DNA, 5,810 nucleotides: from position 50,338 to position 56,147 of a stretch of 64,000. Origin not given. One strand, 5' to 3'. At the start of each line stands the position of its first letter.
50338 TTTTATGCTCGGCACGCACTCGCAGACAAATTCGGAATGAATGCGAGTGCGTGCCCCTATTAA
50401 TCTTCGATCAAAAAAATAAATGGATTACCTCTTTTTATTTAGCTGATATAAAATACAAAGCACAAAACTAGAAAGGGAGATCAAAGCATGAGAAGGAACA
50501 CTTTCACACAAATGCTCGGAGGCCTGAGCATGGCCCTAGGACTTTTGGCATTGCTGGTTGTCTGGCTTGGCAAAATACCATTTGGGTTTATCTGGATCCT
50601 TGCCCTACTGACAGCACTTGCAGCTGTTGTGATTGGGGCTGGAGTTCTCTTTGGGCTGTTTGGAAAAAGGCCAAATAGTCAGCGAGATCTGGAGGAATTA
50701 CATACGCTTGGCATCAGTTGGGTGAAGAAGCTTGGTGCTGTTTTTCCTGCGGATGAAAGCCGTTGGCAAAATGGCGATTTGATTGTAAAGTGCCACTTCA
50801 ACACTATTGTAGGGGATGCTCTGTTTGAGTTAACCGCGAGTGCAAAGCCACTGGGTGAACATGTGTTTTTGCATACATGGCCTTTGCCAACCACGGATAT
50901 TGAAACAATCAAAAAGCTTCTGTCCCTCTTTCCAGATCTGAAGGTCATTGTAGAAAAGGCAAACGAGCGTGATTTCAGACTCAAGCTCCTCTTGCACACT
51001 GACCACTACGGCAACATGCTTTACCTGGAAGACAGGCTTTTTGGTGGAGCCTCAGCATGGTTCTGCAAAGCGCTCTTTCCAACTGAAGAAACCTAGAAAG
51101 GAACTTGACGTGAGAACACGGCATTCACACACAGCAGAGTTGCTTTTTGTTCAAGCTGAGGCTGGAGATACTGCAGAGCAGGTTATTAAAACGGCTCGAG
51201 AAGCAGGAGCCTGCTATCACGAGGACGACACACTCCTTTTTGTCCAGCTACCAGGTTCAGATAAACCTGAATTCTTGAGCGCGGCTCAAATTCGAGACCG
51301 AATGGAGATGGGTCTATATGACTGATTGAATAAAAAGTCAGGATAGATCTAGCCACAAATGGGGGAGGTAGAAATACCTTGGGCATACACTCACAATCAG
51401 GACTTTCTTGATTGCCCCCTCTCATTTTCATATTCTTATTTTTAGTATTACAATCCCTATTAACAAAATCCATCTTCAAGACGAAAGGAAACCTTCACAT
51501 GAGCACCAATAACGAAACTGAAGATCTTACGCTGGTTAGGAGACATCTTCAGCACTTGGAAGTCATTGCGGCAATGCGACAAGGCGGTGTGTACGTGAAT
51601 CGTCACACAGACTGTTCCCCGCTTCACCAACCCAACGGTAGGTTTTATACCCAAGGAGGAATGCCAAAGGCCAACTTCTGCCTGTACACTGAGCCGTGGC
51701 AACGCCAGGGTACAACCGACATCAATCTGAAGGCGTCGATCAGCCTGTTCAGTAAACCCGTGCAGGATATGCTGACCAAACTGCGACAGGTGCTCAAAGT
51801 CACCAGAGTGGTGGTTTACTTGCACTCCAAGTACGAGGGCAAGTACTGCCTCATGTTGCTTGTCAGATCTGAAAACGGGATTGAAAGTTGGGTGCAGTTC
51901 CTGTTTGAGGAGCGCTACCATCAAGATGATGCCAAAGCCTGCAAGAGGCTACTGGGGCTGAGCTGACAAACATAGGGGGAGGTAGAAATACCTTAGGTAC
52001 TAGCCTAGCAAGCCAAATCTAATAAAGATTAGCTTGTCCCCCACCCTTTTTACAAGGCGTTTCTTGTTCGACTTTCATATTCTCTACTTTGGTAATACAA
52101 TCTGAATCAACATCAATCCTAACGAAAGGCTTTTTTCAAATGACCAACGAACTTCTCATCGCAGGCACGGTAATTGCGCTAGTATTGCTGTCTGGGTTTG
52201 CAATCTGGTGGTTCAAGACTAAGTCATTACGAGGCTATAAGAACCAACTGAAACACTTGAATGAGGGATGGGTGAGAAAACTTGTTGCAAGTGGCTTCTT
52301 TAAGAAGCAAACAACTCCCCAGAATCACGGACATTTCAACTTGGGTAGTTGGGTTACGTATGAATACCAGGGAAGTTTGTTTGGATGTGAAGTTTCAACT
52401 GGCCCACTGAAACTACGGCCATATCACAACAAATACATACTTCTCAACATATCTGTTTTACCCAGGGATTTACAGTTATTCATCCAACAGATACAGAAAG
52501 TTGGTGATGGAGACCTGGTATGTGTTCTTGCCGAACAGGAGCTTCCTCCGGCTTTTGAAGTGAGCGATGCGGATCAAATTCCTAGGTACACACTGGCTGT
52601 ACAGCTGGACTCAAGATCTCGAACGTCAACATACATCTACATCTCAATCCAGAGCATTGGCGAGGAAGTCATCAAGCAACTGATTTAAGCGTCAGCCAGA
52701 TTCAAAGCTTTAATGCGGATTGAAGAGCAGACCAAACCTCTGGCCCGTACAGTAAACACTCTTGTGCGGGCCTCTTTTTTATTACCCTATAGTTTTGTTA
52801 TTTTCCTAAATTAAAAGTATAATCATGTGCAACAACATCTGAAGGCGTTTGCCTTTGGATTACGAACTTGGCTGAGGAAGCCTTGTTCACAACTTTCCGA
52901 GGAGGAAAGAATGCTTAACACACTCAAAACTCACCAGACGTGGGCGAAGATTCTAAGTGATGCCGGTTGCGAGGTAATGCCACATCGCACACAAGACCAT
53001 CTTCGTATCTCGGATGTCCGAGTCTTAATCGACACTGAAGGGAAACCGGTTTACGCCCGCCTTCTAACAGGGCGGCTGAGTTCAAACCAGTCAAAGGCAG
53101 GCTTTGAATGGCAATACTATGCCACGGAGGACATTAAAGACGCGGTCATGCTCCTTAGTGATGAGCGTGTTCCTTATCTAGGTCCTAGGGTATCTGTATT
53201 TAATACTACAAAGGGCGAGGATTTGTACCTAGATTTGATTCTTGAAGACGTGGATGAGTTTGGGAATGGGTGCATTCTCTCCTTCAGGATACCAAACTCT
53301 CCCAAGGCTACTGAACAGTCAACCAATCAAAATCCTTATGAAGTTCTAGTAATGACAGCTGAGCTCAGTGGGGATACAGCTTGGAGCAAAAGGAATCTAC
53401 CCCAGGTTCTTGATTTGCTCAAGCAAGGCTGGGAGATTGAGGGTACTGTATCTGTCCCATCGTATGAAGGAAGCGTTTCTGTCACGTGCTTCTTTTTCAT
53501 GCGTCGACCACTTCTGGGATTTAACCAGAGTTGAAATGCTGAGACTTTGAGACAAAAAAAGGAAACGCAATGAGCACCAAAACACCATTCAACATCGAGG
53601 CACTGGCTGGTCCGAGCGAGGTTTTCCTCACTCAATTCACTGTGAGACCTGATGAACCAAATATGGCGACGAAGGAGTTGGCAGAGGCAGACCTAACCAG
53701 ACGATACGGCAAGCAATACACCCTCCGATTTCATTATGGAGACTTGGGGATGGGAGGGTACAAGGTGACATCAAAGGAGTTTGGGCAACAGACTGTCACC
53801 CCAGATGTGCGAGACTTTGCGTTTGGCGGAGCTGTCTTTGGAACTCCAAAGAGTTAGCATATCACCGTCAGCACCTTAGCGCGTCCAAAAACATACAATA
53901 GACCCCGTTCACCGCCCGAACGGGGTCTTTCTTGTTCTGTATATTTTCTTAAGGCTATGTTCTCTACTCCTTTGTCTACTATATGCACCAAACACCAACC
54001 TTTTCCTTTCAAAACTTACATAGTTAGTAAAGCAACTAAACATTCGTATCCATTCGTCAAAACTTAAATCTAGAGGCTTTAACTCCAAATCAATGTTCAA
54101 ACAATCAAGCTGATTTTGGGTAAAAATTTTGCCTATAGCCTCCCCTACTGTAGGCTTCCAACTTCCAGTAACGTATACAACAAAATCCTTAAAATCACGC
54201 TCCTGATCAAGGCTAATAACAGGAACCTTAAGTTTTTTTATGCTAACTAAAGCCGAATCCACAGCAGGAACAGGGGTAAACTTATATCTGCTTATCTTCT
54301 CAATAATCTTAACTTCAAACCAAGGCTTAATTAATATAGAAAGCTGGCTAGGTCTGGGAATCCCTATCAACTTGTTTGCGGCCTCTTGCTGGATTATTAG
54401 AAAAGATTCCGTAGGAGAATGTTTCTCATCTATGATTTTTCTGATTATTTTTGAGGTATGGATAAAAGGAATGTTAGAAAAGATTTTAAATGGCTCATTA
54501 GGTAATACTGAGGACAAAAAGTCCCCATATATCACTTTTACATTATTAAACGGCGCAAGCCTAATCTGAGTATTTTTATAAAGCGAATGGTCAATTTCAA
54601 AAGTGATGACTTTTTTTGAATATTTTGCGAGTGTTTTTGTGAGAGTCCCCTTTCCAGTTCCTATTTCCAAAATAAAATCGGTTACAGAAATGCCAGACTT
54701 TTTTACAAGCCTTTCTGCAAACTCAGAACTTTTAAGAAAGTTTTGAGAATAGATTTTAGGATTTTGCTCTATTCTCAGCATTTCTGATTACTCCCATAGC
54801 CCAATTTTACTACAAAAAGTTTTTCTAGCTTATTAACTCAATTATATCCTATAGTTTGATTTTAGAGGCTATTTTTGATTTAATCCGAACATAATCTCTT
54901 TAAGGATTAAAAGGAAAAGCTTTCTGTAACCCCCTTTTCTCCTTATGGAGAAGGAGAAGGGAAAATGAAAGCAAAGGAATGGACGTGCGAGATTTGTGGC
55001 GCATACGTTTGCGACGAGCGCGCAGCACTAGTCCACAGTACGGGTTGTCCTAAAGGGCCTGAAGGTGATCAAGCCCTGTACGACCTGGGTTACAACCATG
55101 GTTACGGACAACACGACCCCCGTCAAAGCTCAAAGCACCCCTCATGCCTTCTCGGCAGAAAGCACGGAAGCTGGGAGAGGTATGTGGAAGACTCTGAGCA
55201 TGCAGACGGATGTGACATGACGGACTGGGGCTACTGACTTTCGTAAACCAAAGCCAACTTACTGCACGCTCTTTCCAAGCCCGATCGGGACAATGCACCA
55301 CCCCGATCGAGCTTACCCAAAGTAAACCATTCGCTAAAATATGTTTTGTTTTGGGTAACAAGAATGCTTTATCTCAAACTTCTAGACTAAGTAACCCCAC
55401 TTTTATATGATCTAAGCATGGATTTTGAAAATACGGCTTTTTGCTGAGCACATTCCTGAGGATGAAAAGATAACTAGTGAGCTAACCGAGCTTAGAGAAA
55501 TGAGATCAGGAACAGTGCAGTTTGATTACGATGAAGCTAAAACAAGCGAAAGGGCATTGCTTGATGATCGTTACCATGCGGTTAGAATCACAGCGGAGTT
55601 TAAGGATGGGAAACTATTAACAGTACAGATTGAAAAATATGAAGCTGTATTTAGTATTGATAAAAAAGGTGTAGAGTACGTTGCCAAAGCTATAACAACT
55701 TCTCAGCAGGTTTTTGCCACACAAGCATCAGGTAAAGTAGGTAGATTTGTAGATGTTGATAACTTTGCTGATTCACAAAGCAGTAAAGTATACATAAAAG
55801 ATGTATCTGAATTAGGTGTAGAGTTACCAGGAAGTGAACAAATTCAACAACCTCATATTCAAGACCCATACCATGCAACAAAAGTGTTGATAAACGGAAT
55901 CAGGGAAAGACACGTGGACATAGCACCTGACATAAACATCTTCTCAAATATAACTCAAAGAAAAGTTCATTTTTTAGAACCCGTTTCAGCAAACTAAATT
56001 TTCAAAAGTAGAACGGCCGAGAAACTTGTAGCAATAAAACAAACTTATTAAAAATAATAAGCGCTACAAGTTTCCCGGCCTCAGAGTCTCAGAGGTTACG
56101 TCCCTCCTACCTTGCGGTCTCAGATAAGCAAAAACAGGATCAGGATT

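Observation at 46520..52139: Conserved 150-200 bp intergenic module reiterated five times between island cassettes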

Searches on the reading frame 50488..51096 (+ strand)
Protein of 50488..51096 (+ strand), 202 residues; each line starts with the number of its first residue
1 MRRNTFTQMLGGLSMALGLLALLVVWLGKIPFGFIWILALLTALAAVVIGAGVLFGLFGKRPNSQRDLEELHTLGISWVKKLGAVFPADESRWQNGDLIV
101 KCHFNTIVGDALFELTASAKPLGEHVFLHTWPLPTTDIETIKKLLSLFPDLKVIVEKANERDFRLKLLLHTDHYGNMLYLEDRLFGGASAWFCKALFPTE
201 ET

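Call 9: search_protein_families(library=pfam, proteins=[window:50488-51096:+], max_evalue=0.1)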
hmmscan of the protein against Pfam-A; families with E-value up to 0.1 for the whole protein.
window:50488-51096:+ (202 aa): 3 families
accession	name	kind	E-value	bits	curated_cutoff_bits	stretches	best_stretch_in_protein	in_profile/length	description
PF11909.13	NdhN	-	0.035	14.3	25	1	104-168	88-151/153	NADH-quinone oxidoreductase cyanobacterial subunit N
PF04909.20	Amidohydro_2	-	0.036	14.3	26.4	1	108-155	122-176/289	Amidohydrolase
PF19084.5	DUF5775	-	0.067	14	28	0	40-91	8-58/81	Family of unknown function (DUF5775)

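Call 12: find_encoding_contigs(protein=window:50488-51096:+, flank=10000, max_places=6)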
Protein window:50488-51096:+ (202 aa): 1 contig read that carries it; 1 place shown.
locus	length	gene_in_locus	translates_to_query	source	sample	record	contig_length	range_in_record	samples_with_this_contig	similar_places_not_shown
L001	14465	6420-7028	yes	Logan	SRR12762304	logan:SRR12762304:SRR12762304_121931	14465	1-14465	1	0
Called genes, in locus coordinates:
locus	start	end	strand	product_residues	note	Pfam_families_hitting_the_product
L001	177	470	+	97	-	-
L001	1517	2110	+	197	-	-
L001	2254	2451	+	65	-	-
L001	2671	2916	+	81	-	-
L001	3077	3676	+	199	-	-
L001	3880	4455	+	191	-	-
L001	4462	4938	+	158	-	-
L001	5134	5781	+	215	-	-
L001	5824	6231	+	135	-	-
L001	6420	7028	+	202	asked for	-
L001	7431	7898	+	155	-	-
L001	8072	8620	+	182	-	-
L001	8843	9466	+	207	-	-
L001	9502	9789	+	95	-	-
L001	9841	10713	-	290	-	PF00398:RrnaAD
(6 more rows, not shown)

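Call 13: find_homologous_proteins(query=window:50488-51096:+)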
Query window:50488-51096:+ (202 aa): 1 proteins with E <= 0.001 among 1983 candidates.
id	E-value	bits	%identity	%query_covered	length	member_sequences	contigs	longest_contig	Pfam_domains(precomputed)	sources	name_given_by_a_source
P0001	1.7e-131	454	100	100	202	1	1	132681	-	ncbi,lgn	-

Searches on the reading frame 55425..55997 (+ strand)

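Call 10: search_protein_families(library=pfam, proteins=[window:55425-55997:+], max_evalue=0.1)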
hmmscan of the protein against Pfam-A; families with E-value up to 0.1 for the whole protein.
window:55425-55997:+ (190 aa): 2 families
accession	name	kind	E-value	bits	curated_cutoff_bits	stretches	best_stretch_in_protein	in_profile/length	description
PF24307.1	DUF7486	-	0.071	13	27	1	67-116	60-109/154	Family of unknown function (DUF7486)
PF04694.17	Corona_3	-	0.08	13.7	27.1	0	46-66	18-38/59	Coronavirus ORF3 protein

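Call 40: search_protein_families(library=padloc, proteins=[window:55425-55997:+], max_evalue=0.01)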
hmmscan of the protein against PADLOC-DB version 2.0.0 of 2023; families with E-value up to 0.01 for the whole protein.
window:55425-55997:+ (190 aa): 0 families
